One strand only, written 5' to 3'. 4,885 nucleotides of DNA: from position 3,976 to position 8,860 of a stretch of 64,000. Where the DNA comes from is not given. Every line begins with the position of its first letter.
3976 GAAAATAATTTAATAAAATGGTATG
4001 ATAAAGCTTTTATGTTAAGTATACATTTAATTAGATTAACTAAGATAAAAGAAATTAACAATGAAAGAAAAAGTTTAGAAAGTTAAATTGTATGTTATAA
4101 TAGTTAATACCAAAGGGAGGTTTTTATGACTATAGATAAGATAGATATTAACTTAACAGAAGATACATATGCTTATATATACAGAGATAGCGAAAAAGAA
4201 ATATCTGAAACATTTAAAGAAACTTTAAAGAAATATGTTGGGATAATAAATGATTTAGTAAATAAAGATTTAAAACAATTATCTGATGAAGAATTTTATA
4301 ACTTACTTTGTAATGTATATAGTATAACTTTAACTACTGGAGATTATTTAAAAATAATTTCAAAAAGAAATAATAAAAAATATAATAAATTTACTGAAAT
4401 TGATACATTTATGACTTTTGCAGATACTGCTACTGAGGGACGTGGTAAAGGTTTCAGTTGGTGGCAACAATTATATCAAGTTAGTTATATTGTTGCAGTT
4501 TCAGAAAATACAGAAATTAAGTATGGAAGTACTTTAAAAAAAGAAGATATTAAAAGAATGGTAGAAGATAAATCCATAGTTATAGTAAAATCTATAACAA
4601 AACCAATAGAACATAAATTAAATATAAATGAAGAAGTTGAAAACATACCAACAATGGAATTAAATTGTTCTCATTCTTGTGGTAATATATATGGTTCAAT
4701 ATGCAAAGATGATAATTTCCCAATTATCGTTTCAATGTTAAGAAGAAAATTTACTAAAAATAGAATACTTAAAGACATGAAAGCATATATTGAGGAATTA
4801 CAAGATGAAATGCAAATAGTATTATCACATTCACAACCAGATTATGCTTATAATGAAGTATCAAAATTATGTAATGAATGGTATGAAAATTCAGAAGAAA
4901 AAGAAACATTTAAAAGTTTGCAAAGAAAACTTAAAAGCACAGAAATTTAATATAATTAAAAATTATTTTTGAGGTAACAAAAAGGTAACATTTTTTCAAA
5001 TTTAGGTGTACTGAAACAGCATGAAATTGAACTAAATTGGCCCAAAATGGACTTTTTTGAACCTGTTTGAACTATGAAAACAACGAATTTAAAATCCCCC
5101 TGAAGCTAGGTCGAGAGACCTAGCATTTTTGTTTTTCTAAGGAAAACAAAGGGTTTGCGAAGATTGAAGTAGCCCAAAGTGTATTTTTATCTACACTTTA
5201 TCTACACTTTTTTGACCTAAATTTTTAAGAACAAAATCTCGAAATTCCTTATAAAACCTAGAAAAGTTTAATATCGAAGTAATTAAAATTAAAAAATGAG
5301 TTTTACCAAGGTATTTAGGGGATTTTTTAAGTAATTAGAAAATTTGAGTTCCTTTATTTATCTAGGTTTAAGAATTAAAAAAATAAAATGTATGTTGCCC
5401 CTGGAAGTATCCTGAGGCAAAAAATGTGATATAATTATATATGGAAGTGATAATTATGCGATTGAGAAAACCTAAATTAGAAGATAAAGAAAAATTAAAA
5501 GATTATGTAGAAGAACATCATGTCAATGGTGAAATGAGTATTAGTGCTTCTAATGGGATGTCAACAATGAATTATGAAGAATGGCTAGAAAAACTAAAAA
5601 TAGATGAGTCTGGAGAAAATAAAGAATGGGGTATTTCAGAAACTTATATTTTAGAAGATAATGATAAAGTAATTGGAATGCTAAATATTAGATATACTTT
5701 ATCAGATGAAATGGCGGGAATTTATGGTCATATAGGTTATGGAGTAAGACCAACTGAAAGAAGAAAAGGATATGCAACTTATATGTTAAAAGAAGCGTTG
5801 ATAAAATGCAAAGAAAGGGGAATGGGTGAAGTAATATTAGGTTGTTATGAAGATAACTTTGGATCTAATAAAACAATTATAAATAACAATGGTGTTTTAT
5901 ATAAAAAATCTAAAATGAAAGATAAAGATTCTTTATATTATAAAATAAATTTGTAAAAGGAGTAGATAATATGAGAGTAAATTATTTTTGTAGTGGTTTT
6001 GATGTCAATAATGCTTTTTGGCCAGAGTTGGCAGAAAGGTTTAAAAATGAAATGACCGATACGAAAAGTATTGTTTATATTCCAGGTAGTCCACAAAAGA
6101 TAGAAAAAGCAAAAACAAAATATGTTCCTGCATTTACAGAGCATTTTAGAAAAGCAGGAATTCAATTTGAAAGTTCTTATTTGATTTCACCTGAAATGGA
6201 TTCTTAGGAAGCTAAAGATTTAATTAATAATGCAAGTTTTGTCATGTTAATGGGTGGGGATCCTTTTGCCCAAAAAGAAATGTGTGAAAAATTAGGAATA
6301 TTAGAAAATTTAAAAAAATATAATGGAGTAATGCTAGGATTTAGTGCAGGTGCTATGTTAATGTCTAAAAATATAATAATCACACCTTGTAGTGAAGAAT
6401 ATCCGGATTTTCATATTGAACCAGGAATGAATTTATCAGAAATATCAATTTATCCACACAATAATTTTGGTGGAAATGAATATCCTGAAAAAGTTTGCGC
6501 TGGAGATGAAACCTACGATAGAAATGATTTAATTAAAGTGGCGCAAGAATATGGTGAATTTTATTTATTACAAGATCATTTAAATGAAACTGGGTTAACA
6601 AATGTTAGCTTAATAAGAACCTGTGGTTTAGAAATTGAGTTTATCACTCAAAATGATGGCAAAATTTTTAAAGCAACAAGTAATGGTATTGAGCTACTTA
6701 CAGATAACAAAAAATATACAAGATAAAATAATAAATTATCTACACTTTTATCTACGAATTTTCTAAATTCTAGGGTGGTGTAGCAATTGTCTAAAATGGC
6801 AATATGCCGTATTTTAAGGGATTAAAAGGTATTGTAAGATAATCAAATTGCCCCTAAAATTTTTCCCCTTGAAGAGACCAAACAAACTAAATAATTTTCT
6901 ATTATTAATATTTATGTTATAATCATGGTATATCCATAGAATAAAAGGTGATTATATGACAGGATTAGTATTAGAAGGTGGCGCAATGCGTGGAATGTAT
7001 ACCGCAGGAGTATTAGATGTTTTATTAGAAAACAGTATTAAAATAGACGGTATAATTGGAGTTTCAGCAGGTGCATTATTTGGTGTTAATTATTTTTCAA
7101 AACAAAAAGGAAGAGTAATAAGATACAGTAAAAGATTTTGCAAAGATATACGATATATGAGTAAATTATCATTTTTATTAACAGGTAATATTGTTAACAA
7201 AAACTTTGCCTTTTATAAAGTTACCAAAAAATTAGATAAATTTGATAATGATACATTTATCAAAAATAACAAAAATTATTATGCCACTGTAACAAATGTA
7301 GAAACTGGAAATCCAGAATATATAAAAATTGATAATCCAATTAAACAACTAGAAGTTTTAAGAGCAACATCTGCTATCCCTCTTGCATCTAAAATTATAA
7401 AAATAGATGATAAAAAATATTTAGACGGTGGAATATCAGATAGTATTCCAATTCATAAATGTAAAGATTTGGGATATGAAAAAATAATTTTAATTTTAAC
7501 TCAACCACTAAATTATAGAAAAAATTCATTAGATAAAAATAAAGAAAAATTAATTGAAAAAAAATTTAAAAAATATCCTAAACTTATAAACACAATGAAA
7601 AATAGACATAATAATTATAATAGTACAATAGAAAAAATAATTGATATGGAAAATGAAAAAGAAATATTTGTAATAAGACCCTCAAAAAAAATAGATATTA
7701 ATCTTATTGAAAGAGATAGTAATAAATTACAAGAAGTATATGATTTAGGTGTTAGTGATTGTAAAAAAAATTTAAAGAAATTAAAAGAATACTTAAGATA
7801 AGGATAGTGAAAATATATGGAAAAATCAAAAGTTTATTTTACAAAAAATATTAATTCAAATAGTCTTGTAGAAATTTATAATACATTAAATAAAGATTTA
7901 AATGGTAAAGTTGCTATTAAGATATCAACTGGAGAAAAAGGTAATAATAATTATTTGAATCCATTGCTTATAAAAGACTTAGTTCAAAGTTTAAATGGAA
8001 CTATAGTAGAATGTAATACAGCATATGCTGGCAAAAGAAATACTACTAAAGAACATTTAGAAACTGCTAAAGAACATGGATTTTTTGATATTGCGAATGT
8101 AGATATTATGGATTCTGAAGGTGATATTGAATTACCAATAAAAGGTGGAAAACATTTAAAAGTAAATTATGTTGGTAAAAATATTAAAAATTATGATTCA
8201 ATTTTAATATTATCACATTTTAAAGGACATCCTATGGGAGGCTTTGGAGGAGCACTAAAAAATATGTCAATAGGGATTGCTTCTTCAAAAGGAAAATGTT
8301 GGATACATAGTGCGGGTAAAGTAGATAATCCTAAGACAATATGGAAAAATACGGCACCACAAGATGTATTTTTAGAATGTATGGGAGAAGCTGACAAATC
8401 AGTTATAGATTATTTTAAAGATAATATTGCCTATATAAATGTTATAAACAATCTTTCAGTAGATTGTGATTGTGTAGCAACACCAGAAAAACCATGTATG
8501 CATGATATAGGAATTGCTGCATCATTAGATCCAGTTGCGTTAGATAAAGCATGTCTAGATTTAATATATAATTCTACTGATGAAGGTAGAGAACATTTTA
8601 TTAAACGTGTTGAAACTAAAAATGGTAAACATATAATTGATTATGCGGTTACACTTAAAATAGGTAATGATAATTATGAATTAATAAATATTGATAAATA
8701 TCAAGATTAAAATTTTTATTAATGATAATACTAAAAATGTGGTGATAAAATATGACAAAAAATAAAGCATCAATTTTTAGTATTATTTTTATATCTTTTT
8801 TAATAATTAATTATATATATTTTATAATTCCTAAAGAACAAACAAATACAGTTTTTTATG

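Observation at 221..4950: Candidate accessory/defence-like island: DUF4238 protein, large nucleotidyltransferase-motif protein and two unknown proteins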

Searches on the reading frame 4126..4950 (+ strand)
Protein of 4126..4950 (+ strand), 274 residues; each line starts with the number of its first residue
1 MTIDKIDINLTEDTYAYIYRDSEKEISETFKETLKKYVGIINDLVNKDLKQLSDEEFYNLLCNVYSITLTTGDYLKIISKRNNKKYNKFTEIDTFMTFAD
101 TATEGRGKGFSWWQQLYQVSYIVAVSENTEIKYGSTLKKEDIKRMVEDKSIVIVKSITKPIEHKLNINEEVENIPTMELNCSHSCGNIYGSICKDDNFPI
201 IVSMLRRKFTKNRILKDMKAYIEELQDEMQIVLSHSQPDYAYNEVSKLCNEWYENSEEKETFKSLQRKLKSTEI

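Call 3: search_protein_families(library=pfam, proteins=[window:4126-4950:+], max_evalue=1)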
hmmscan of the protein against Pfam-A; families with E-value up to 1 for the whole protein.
window:4126-4950:+ (274 aa): 2 families
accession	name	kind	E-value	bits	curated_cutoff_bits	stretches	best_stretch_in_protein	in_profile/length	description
PF11855.13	DUF3375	-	0.022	14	28.6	1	195-254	14-73/474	Protein of unknown function (DUF3375)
PF24557.2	DExH14_plug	-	0.029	15.4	27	1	25-73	13-58/105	DExH14 plug domain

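Call 4: search_protein_families(library=padloc, proteins=[window:4126-4950:+], max_evalue=1)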
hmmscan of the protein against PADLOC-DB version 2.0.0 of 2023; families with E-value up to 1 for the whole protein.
window:4126-4950:+ (274 aa): 0 families

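Call 23: search_protein_families(library=ncbifam, proteins=[window:4126-4950:+], max_evalue=0.1)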
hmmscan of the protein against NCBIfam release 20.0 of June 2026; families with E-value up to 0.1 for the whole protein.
window:4126-4950:+ (274 aa): 1 family
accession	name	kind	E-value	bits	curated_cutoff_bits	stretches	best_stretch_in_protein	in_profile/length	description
NF008356.0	PRK11145.1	equivalog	0.018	14.3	375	1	41-100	123-179/246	pyruvate formate lyase 1-activating protein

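Call 24: search_protein_families(library=phrogs, proteins=[window:4126-4950:+], max_evalue=0.1)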
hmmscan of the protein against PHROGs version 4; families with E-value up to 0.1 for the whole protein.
window:4126-4950:+ (274 aa): 1 family
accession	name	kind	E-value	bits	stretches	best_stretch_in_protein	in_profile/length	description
phrog_28965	-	unknown function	0.0042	18.3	1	186-263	10-80/102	-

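Call 53: find_homologous_proteins(query=window:4126-4950:+)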
Query window:4126-4950:+ (274 aa): 26 proteins with E <= 0.001 among 521 candidates.
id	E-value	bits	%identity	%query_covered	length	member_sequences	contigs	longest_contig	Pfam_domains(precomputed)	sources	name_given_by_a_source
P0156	3.5e-160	549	92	100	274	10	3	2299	-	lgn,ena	-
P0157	1.6e-123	429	74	98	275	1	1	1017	-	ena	-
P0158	1.2e-120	420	71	98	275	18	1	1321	-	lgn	-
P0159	2.9e-118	412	72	98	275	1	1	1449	-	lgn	-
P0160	4.7e-118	411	72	98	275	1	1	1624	-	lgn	-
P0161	2.2e-117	409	70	98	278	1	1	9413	-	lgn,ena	-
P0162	7.2e-117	407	71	98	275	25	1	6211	-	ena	-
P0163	8.1e-114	397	80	82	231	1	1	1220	-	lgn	-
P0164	1.0e-113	397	72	98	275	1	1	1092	-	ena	-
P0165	1.1e-113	397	71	98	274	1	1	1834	-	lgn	-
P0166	2.7e-110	386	67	98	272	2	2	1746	-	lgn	-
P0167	1.6e-109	383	67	100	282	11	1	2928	-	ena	-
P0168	5.1e-107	375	65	98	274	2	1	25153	-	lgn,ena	-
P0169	6.4e-101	355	62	99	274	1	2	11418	-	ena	-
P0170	4.0e-100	352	63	100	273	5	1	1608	-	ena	-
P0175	3.5e-71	258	48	99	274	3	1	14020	-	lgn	-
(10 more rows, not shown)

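Call 55: find_encoding_contigs(protein=P0168, flank=8000, max_places=3)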
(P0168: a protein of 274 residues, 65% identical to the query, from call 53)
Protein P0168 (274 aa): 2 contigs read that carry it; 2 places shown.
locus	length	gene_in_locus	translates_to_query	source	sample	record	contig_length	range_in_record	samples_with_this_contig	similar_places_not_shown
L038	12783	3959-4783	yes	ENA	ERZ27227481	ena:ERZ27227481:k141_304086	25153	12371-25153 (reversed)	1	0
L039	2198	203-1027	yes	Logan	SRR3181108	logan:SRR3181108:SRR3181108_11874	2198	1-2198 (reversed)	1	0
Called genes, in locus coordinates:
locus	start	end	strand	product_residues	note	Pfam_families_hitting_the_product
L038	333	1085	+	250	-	-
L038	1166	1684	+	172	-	PF09835:DUF2062 (faint), PF06695:Sm_multidrug_ex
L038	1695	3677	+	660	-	PF17191:RecG_wedge (weak), PF00270:DEAD, PF04851:ResIII, PF07517:SecA_DEAD (weak), PF00271:Helicase_C, PF19833:RecG_dom3_C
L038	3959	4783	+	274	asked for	-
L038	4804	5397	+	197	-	-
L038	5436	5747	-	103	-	-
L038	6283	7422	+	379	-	PF00145:DNA_methylase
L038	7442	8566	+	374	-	-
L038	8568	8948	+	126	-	PF04266:ASCH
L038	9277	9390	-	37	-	-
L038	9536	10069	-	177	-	PF13058:DUF3920 (weak), PF06114:Peptidase_M78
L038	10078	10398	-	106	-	PF13560:HTH_31, PF12844:HTH_19, PF01381:HTH_3, PF13443:HTH_26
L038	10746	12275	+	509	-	-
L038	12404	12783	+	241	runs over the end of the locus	PF11899:DUF3419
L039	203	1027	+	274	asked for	-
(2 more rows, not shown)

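Call 56: find_encoding_contigs(protein=P0175, flank=8000, max_places=3)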
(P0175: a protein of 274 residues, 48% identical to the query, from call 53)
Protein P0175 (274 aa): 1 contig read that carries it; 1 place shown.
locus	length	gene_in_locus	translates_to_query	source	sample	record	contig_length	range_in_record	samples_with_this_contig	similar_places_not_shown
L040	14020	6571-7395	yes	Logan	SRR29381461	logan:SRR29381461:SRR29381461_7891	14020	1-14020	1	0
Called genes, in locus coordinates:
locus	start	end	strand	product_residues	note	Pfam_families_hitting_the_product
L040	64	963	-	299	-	PF00126:HTH_1, PF03466:LysR_substrate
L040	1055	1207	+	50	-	-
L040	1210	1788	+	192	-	PF01121:CoaE, PF13238:AAA_18 (faint)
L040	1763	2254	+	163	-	PF01467:CTP_transf_like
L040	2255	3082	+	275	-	PF23023:Anti-Pycsar_Apyc1 (weak), PF00753:Lactamase_B (faint), PF12706:Lactamase_B_2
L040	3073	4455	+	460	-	PF00293:NUDIX (weak), PF02811:PHP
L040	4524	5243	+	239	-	-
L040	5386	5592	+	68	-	-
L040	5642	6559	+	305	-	-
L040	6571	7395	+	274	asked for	-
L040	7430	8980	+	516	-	-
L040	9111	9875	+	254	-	PF00126:HTH_1, PF03466:LysR_substrate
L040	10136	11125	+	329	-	-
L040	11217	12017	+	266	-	-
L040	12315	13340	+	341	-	PF01595:CNNM, PF00571:CBS (faint)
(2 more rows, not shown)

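Call 78: search_protein_families(library=pfam, proteins=[L038:4804-5397:+, L038:7442-8566:+, L038:10746-12275:+], max_evalue=0.001)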
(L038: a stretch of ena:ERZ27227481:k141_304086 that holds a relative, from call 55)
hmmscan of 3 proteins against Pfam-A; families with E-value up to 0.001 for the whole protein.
L038:4804-5397:+ (197 aa): 1 family
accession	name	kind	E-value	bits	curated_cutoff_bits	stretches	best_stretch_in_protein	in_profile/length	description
PF08522.16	BT_3987-like_N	-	0.00062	20.9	25.9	0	27-125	9-99/120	BT_3987-like, N-terminal domain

L038:7442-8566:+ (374 aa): 0 families

L038:10746-12275:+ (509 aa): 0 families

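Call 93: search_protein_families(library=padloc, proteins=[L038:6283-7422:+, L038:7442-8566:+], max_evalue=0.001)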
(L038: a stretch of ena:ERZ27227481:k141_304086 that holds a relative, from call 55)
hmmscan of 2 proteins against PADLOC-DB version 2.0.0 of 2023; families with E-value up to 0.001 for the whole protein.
L038:6283-7422:+ (379 aa): 58 families (the best 25 are shown)
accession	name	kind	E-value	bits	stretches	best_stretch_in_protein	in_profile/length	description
PDLC03272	MTase_II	-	2.9e-103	344.1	1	1-378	72-390/407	Type II methyltransferase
PDLC03378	MTase_II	-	7.4e-64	214.2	1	3-378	2-330/344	Type II methyltransferase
PDLC03361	MTase_II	-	1.2e-53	180.6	1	5-374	88-433/455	Type II methyltransferase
PDLC03217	MTase_II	-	1.9e-51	173.3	2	4-219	22-209/703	Type II methyltransferase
PDLC03234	MTase_II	-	3.1e-45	153.1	1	8-253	9-226/375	Type II methyltransferase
PDLC03734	oMTase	-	7.9e-43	145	2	1-314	1-298/444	orphan methyltransferase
PDLC03326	MTase_II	-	9e-43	145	1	8-255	9-241/412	Type II methyltransferase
PDLC02653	DrmMII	-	1.4e-41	140.6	1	5-377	6-312/333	DrmMII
PDLC00026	DruM2|DruM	-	1.1e-38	131.7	1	3-375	4-315/336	DNA cytosine methylase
PDLC00033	DruM2|DruM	-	1.6e-37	127.7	1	2-377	20-363/368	DNA cytosine methylase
PDLC00030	DruM2|DruM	-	1.2e-36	124.7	1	2-377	4-363/380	DNA cytosine methylase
PDLC03286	MTase_II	-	6.7e-35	118.6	1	5-199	2-171/185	Type II methyltransferase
PDLC00027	DruM2|DruM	-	1.6e-32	111.3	2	91-257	72-235/361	DNA cytosine methylase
PDLC03237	MTase_II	-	1.7e-32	110.3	1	7-221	797-995/1036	Type II methyltransferase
PDLC03329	MTase_II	-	4.4e-32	109.8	2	2-214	3-200/407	Type II methyltransferase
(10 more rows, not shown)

L038:7442-8566:+ (374 aa): 0 families

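Call 96: search_solved_structures(query=window:4126-4950:+, max_evalue=1)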
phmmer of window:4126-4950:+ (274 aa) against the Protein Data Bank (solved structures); distinct sequences matched with E-value up to 1: 0.

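Call 100: search_dna_similar(query=window:4126-4950:+, collection=phages, mode=protein, max_evalue=0.001, max_rows=10)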
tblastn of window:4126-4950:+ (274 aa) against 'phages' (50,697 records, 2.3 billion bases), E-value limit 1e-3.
No match.

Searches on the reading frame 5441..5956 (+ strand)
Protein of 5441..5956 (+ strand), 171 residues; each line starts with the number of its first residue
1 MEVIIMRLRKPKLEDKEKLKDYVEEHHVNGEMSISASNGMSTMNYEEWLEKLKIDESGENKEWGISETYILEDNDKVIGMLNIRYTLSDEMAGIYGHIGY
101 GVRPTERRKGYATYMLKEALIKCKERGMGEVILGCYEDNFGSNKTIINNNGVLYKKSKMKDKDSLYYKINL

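Call 23: search_protein_families(library=ncbifam, proteins=[window:5441-5956:+], max_evalue=0.1)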
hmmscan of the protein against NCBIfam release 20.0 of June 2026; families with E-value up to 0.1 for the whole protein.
window:5441-5956:+ (171 aa): 3 families
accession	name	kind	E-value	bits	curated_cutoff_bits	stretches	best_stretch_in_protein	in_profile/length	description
TIGR01575.1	rimI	equivalog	0.0023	18.1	86.4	1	68-162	33-115/132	ribosomal protein S18-alanine N-acetyltransferase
NF005840.0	PRK07757.1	equivalog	0.016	15.1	154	1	65-140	41-112/153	N-acetyltransferase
NF002959.0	PRK03624.1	equivalog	0.046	13.4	124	0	91-139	65-117/147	GNAT family acetyltransferase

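Call 46: find_encoding_contigs(protein=window:5456-5956:+, flank=8000, max_places=8)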
Protein window:5456-5956:+ (166 aa): 6 contigs read that carry it; 3 places shown.
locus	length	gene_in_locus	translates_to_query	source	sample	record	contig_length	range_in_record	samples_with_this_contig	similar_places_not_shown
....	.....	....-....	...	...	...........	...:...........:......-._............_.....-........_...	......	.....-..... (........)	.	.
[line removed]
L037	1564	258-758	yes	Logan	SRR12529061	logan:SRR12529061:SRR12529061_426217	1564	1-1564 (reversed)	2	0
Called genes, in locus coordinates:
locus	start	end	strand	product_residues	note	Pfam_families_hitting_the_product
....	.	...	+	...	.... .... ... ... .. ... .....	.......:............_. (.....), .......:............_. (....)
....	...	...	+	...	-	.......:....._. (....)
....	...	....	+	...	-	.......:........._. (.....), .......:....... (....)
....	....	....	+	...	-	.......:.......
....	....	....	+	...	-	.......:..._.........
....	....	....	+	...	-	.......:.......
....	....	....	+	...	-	-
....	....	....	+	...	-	-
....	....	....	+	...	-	-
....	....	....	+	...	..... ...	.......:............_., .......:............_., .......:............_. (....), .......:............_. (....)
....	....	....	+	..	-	-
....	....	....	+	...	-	-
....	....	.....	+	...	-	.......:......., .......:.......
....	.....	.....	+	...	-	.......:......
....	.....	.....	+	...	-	-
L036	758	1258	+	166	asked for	PF13302:Acetyltransf_3, PF00583:Acetyltransf_1, PF13527:Acetyltransf_9 (weak), PF13508:Acetyltransf_7 (weak)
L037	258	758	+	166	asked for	PF13302:Acetyltransf_3, PF00583:Acetyltransf_1, PF13527:Acetyltransf_9 (weak), PF13508:Acetyltransf_7 (weak)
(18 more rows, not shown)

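Call 93: search_protein_families(library=padloc, proteins=[window:5456-5956:+], max_evalue=0.001)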
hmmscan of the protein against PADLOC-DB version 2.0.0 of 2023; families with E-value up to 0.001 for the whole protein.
window:5456-5956:+ (166 aa): 0 families

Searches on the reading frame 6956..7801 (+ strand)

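Call 23: search_protein_families(library=ncbifam, proteins=[window:6956-7801:+], max_evalue=0.1)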
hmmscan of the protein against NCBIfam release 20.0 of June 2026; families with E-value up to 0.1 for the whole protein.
window:6956-7801:+ (281 aa): 2 families
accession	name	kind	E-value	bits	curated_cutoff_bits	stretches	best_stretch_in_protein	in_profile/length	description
NF007623.0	PRK10279.1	equivalog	1.6e-11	44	272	1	3-183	7-181/301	patatin-like phospholipase RssA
NF041079.1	CBASS_lipase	equivalog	1.5e-07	31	200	1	4-161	4-176/317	CBASS cGAMP-activated phospholipase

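Call 93: search_protein_families(library=padloc, proteins=[window:6956-7801:+], max_evalue=0.001)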
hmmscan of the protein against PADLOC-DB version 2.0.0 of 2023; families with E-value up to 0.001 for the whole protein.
window:6956-7801:+ (281 aa): 2 families
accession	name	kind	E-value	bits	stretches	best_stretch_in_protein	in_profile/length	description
PDLC00758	Effector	-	1.3e-06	26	1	4-278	9-317/331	Phospholipase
PDLC00757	Effector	-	1.1e-05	23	1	4-162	13-190/331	Phospholipase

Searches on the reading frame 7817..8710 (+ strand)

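Call 23: search_protein_families(library=ncbifam, proteins=[window:7817-8710:+], max_evalue=0.1)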
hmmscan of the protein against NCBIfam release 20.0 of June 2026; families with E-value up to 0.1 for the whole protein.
window:7817-8710:+ (297 aa): 1 family
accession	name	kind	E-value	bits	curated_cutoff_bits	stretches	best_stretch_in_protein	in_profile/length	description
NF033504.2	Ni_dep_LarA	equivalog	0.042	12.5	460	1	49-199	82-233/422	nickel-dependent lactate racemase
